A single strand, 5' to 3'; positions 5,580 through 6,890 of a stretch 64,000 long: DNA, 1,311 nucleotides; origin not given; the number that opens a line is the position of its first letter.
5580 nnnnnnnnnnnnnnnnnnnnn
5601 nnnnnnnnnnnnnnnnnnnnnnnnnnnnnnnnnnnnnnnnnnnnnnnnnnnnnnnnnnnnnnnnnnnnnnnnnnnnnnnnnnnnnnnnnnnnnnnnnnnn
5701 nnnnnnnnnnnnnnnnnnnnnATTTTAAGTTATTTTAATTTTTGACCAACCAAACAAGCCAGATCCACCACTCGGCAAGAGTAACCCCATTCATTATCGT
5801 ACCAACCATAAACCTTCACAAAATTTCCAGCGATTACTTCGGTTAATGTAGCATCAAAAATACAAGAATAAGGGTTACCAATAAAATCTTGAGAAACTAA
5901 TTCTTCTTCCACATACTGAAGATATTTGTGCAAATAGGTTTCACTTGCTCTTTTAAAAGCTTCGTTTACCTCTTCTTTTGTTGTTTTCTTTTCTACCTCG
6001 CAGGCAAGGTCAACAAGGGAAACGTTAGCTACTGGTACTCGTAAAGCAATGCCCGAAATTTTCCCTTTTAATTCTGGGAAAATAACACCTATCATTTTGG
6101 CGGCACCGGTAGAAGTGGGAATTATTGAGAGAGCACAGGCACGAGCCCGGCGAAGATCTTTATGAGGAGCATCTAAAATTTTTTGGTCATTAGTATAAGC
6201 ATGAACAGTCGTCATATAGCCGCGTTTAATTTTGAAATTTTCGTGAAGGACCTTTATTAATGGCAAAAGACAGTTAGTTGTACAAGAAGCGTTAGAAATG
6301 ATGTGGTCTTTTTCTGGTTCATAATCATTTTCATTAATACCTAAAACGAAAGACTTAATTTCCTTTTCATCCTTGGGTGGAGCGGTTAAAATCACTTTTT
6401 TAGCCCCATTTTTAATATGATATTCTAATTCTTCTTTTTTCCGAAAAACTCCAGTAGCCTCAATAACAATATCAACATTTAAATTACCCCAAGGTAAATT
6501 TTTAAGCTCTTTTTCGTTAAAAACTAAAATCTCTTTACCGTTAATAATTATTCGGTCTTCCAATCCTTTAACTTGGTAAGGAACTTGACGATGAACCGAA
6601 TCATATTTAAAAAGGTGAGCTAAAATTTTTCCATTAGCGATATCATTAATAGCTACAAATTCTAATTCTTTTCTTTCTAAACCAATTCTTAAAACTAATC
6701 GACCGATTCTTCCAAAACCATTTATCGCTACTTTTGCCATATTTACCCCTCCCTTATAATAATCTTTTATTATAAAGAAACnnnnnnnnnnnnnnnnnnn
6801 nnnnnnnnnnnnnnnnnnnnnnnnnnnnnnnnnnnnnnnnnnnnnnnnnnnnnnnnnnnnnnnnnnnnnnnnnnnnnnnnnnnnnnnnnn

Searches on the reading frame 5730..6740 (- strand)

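Call 10: search_protein_families(library=pfam, proteins=[window:5730-6740:-], max_evalue=0.001)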
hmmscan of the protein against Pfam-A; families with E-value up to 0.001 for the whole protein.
window:5730-6740:- (336 aa): 2 families
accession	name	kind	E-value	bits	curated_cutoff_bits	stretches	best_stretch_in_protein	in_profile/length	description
PF02800.25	Gp_dh_C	-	2e-65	219.7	24.4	1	158-314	1-158/158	Glyceraldehyde 3-phosphate dehydrogenase, C-terminal domain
PF00044.30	Gp_dh_N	-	1.2e-36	125.5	31.7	1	3-101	2-100/101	Glyceraldehyde 3-phosphate dehydrogenase, NAD binding domain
